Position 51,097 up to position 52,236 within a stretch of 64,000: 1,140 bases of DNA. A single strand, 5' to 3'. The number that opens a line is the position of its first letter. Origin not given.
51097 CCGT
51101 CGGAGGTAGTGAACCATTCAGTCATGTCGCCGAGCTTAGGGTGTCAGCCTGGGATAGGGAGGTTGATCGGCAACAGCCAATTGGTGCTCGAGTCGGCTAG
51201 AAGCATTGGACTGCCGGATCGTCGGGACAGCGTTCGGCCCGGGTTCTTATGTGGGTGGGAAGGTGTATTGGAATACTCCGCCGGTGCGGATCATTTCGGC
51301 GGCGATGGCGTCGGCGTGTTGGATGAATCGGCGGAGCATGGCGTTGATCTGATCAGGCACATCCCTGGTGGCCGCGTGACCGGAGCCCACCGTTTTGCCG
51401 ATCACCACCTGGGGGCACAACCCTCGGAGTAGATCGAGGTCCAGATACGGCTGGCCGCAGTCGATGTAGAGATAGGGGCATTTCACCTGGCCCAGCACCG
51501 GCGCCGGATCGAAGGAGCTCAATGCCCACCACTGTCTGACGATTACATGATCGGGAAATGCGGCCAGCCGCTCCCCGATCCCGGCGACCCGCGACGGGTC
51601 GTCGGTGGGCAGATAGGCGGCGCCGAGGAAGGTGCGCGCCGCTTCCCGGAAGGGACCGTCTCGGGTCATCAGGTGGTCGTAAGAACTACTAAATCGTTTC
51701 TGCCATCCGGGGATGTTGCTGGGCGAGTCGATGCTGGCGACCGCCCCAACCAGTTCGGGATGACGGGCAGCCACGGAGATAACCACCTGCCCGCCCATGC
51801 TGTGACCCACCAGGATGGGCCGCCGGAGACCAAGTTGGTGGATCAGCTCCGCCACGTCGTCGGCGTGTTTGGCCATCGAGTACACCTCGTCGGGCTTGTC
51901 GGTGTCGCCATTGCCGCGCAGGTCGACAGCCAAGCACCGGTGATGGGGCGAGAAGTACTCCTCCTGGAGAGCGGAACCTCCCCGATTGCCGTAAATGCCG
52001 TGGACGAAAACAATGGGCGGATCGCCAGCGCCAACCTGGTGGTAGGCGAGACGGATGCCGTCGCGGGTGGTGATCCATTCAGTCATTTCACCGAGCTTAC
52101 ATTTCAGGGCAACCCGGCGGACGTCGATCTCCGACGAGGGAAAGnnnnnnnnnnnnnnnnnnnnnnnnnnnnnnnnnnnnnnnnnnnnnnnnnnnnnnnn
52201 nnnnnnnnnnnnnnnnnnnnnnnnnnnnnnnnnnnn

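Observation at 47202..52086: Tandem array of five diverged alpha/beta-hydrolase paralogs, same strand, directly downstream of asd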

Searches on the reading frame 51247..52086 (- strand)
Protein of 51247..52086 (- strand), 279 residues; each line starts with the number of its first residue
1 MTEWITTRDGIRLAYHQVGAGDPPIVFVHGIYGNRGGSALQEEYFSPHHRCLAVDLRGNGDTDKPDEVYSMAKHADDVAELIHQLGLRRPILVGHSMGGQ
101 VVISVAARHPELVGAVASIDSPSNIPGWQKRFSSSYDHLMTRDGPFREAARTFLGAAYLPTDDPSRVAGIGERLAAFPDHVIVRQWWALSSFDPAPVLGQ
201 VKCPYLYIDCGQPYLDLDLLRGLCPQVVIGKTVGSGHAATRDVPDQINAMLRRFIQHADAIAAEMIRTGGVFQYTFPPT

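Call 4: search_protein_families(library=pfam, proteins=[window:51247-52086:-], max_evalue=0.01)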
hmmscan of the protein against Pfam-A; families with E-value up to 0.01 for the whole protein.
window:51247-52086:- (279 aa): 6 families
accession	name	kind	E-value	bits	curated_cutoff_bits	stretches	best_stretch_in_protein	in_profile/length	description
PF00561.26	Abhydrolase_1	-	9e-23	81.6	25.8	1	23-125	1-109/245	alpha/beta hydrolase fold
PF12697.13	Abhydrolase_6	-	2.5e-17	64.7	26.3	1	25-248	1-215/217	Alpha/beta hydrolase family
PF12146.15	Hydrolase_4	-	6e-09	36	27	1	26-118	8-112/239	Serine aminopeptidase, S33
PF00756.26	Esterase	-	5.6e-05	23.5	22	1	91-131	118-160/251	Putative esterase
PF03096.20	Ndr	-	0.00025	20.3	23.3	1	66-135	77-146/283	Ndr family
PF07819.20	PGAP1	-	0.0062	16.8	24.3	0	89-128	92-134/233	PGAP1-like alpha/beta domain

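Call 5: search_protein_families(library=ncbifam, proteins=[window:51247-52086:-], max_evalue=0.01)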
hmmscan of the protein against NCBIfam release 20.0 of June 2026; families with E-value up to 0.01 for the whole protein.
window:51247-52086:- (279 aa): 28 families (the best 25 are shown)
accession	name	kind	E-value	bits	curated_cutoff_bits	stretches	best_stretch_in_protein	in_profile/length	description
NF002938.0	PRK03592.1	equivalog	5.2e-21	75.3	241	1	10-134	19-145/298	haloalkane dehalogenase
NF011457.0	PRK14875.1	equivalog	9e-19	67.7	307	1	10-119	119-229/372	acetoin dehydrogenase dihydrolipoyllysine-residue acetyltransferase subunit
TIGR02427.1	protocat_pcaD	equivalog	8.6e-18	64.6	255.85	1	21-256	12-251/251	3-oxoadipate enol-lactonase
NF051488.1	bifunc_PcaDC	exception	8.9e-18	64.6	390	1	43-259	33-254/375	bifunctional 3-oxoadipate enol-lactonase/4-carboxymuconolactone decarboxylase PcaDC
TIGR03611.1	RutD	equivalog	1.5e-16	60.6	238.5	1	20-256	11-256/258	pyrimidine utilization protein D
NF050089.1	i_nPHAscl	equivalog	2.1e-16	59.8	300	1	9-123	5-119/288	intracellular short-chain-length polyhydroxyalkanoate depolymerase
NF051487.1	bifunc_PcaCD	exception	3.6e-15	56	430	1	44-255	194-411/413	bifunctional 4-carboxymuconolactone decarboxylase/3-oxoadipate enol-lactonase PcaCD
NF007954.0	PRK10673.1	equivalog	5.7e-15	55.3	399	1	20-120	14-113/255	esterase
TIGR03695.1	menH_SHCHC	equivalog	6.1e-15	55.3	208.55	1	23-115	3-98/252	2-succinyl-6-hydroxy-2,4-cyclohexadiene-1-carboxylate synthase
NF045632.1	hydroxlase_HsaD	equivalog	4e-12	45.7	400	1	9-116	20-132/290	4,5:9,10-diseco-3-hydroxy-5,9,17-trioxoandrosta-1(10),2-diene-4-oate hydrolase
NF002873.0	PRK03204.1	equivalog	3e-09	36.6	466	1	4-115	18-128/286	haloalkane dehalogenase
NF004514.1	PRK05855.1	equivalog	4.9e-09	35.3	455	1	4-121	3-123/578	SDR family oxidoreductase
NF002043.0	PRK00870.1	subfamily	2.5e-08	33.7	265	1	10-117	33-144/302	haloalkane dehalogenase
NF008340.0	PRK11126.1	equivalog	2.5e-08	33.4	261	1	20-109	12-99/255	2-succinyl-6-hydroxy-2,4-cyclohexadiene-1-carboxylate synthase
TIGR01738.1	bioH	equivalog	3e-08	33.6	206.95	1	20-119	2-96/245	pimeloyl-ACP methyl ester esterase BioH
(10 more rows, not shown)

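Call 13: find_homologous_proteins(query=window:51247-52086:-, max_evalue=0.00001)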
Query window:51247-52086:- (279 aa): 499 proteins with E <= 0.00001 among 2244 candidates; the best 120 are listed.
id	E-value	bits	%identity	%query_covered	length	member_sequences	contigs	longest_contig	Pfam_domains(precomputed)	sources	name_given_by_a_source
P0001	1.8e-170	584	89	100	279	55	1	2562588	PF12697.14,PF00561.27,PF12146.16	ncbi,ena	-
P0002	9.1e-168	575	87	100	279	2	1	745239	PF12697.14,PF00561.27,PF12146.16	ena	-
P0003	1.3e-167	575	87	100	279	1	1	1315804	PF12697.14,PF00561.27,PF12146.16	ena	-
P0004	2.9e-148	511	78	99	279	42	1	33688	PF12697.14,PF00561.27,PF12146.16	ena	-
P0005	5.4e-148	510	78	100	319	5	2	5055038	PF12697.14,PF00561.27,PF12146.16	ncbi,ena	-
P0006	1.4e-147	509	78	100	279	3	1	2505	PF12697.14,PF00561.27,PF12146.16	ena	-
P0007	2.2e-147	508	78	100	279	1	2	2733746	PF12697.14,PF00561.27,PF12146.16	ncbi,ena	-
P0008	4.8e-147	507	77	100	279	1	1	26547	PF12697.14,PF00561.27,PF12146.16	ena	-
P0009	8.5e-147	506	77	100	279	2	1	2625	PF12697.14,PF00561.27,PF12146.16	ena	-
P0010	1.2e-146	506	78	99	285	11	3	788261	PF12697.14,PF00561.27,PF12146.16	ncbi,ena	-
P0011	1.0e-144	500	79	98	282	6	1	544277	PF12697.14,PF00561.27,PF12146.16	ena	-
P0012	3.7e-144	498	77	100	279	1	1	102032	PF00756.27,PF12697.14,PF00561.27,PF12146.16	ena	-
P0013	1.1e-142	493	74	100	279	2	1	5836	PF12697.14,PF00561.27,PF12146.16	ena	-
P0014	1.3e-142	493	75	99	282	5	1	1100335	PF00756.27,PF12697.14,PF00561.27,PF12146.16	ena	-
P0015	6.1e-142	490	74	99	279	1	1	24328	PF12697.14,PF00561.27,PF12146.16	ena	-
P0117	3.9e-55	206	41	89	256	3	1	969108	PF12697.14,PF00561.27,PF12146.16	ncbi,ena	-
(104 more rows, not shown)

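Call 14: find_related_loci(query=A1, collection=genome_contigs, flank=10000)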
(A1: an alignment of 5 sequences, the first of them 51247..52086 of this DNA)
Query A1 (279 aa) in genome_contigs; peptide patterns used: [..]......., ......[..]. (x = any residue, [..] = any of these).
96 stretches matched a pattern; 57 encode a relative of the query (tblastn E <= 1e-3); 44 distinct loci.
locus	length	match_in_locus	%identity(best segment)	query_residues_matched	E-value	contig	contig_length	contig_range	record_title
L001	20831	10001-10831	97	1-277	0e+0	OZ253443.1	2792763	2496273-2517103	MAG: Acidimicrobiia bacterium isolate 563c3fc9-303a-4188-a37b-32c8faebca22 genome assembly, chromosome: 1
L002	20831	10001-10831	90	1-277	3e-175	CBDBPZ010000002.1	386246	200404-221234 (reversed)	MAG: Acidimicrobiia bacterium isolate e8d0d016-558a-4d92-8aea-5701a62d209a genome assembly, contig: contig_2, whole geno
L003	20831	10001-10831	90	1-277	7e-175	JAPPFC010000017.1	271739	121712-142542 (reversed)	MAG: bacterium isolate RHO1_bin_21 NODE_49_length_271739_cov_34.005050, whole genome shotgun sequence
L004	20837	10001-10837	90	1-279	2e-173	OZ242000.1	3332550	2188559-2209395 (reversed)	MAG: Acidimicrobiia bacterium isolate 2de4d7b0-df0b-474f-a321-03b588d4267d genome assembly, chromosome: 1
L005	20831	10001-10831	90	1-277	9e-172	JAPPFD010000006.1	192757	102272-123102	MAG: bacterium isolate RHO1_bin_22 NODE_117_length_192757_cov_52.803396, whole genome shotgun sequence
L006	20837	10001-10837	89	1-279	6e-171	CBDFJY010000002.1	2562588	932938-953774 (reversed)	MAG: Acidimicrobiia bacterium isolate 9841b5da-bbbc-437b-8723-ee48c5b8baba genome assembly, contig: contig_2, whole geno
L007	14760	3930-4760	89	1-277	1e-170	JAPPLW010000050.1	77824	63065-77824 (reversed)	MAG: bacterium isolate RHO3_bin_31 NODE_764_length_77824_cov_36.518394, whole genome shotgun sequence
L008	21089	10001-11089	77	1-279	9e-149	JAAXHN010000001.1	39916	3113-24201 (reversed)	MAG: Acidimicrobiia bacterium isolate Plut_88890 unfiltered_Plut_88890_genomic_contig_13983, whole genome shotgun sequen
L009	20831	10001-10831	77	1-277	8e-147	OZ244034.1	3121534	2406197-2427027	MAG: Acidimicrobiia bacterium isolate 4dc1b814-e420-4262-94ca-2b75272f1101 genome assembly, chromosome: 1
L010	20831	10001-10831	76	1-277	2e-144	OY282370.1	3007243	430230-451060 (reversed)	MAG: uncultured Acidimicrobiia bacterium isolate 3d6cc9fa-110c-4048-9278-ecdec338fc6f genome assembly, chromosome: 1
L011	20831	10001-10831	75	1-277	1e-143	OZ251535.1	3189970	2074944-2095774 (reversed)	MAG: Candidatus Spongiisociaceae bacterium isolate 634b0852-1bd7-43e5-9878-17fb53bb1bc5 genome assembly, chromosome: 1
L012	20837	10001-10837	75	1-279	7e-141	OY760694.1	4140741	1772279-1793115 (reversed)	MAG: Acidimicrobiia bacterium isolate 9e233251-ef21-4ac4-b557-2094fc44eb4a genome assembly, chromosome: 1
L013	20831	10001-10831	74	1-277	1e-139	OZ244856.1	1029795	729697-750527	MAG: Acidimicrobiia bacterium isolate a5413b3d-67ee-41a5-a32c-3d802bad4828 genome assembly, chromosome: 1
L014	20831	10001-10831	73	1-277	2e-138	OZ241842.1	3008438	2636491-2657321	MAG: Candidatus Spongiisociaceae bacterium isolate ea90fc40-48ec-4ccb-8054-20f53ea15125 genome assembly, chromosome: 1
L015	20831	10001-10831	77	1-277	9e-138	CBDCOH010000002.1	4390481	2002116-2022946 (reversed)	MAG: Candidatus Spongiisociaceae bacterium isolate c8dab69f-a0b8-46d1-84ea-4e70fa3c0124 genome assembly, contig: contig_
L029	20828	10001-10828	70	2-277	2e-130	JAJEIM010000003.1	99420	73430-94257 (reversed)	MAG: Acidimicrobiia bacterium isolate p16x65bins.30 k141_424579, whole genome shotgun sequence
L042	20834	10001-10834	65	2-279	3e-124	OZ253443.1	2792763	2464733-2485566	MAG: Acidimicrobiia bacterium isolate 563c3fc9-303a-4188-a37b-32c8faebca22 genome assembly, chromosome: 1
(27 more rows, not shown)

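Call 17: search_solved_structures(query=A1, max_evalue=0.00001, show_alignments=2)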
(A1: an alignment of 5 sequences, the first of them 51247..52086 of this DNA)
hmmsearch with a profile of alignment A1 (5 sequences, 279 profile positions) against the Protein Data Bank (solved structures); distinct sequences matched with E-value up to 0.00001: 259 (the best 60 are shown).
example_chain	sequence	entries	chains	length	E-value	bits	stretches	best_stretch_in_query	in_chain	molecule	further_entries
4lxg_A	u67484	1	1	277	1.4e-19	73.8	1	6-171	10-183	MCP Hydrolase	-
4lxh_A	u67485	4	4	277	5.3e-19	71.9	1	6-171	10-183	MCP Hydrolase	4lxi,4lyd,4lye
5egn_A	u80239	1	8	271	8.5e-19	71.2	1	8-116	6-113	Esterase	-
3kxp_A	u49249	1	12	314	2.4e-18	69.7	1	16-121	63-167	Alpha-(N-acetylaminomethylene)succinic acid hydrolase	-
1zoi_A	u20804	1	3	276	1.1e-17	67.6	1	4-115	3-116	esterase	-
2v9z_A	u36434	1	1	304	1.4e-17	67.3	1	10-156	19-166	HALOALKANE DEHALOGENASE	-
3sk0_A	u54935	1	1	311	1.4e-17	67.2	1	10-156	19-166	Haloalkane dehalogenase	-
7dq9_A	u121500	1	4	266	2.8e-17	66.3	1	18-208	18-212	Predicted hydrolases or acyltransferases (Alpha/beta hydrolase superfamily)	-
8pi1_A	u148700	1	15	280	1.5e-16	63.8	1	5-119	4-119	Arylesterase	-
3ia2_A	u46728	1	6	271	1.6e-16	63.8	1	5-121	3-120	Arylesterase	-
1va4_A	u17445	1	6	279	1.6e-16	63.8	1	5-121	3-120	Arylesterase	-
3t4u_A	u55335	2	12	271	1.8e-16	63.6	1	5-121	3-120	Arylesterase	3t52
4x00_A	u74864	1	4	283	3.1e-16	62.8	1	5-166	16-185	Putative hydrolase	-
3hea_A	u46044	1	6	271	4.9e-16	62.2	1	5-127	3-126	Arylesterase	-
4g5x_A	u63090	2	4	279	5.6e-16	62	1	8-258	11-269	Alpha/beta hydrolase fold protein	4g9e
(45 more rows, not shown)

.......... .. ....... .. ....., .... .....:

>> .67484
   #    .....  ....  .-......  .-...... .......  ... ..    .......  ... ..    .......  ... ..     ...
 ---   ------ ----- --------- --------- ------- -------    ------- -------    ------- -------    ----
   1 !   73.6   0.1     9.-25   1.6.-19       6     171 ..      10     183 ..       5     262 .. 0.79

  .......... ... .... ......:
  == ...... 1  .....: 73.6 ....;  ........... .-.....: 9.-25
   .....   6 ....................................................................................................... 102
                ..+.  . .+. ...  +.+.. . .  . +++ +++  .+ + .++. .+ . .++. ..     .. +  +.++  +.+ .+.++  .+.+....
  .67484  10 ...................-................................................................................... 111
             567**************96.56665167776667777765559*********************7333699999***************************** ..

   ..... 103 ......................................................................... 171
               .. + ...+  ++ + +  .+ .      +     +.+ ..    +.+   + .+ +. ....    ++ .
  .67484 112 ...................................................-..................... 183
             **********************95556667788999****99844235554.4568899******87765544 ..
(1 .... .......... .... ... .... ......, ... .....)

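Call 32: search_protein_representatives(protein=window:51247-52086:-)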
Query: 279 residues. Proteins with E-value up to 0.001 (for the whole library): 53429; up to 1e-10: 4581; up to 1e-30: 138. The best 150 are listed.
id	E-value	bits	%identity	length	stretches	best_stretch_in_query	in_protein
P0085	2.5e-125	434.3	68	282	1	2-279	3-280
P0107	1.4e-80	287.4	68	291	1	1-181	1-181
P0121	8.3e-67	242.2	44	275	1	9-275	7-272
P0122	5.8e-65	236.2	46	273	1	7-263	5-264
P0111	1.2e-61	225.3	65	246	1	71-225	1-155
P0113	3.0e-59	217.4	70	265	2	97-205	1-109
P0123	1.3e-53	198.9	43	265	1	7-258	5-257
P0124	7.8e-52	193.1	42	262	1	7-257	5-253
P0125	3.6e-51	190.9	40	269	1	7-263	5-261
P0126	5.6e-50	187.0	44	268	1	9-267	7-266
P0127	1.3e-48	182.5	75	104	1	1-104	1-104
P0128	6.2e-48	180.3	40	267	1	7-256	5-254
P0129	1.9e-47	178.7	39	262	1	8-259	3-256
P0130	2.9e-47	178.1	40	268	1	7-262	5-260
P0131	4.4e-47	177.5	78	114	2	191-277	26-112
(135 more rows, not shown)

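Call 36: predict_structure(alignment_id=A3)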
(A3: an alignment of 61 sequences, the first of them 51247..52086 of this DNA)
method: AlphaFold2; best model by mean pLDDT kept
length: 279 residues; sequences in the alignment: 61
mean_pLDDT: 94.8   pTM: 0.93
mean pLDDT of the five models: 94.8, 94.5, 93.1, 92.8, 89.5
residues with pLDDT >= 90: 249; 70-90: 30; 50-70: 0; < 50: 0
segments of 3 or more residues with pLDDT < 50: none
pLDDT, mean of each block of 10 residues (from residue 1): 95 97 98 95 98 97 91 97 98 98 98 98 95 94 95 92 89 94 94 96 97 93 96 93 97 97 91 77
secondary structure, 60 per line:
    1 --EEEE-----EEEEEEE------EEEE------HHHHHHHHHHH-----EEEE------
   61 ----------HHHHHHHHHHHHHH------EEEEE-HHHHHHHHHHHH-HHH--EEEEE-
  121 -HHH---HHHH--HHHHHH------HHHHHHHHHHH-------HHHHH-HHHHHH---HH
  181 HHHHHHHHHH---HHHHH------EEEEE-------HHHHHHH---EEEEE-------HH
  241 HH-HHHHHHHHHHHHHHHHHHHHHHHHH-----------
elements in order: E3-6 E12-18 E25-28 H35-45 E51-54 H71-84 E91-95 H97-108 E115-119 H128-131 H134-139 H146-156 H164-168 H170-175 H179-190 H194-198 E205-209 H217-223 E227-231 H239-242 H244-268
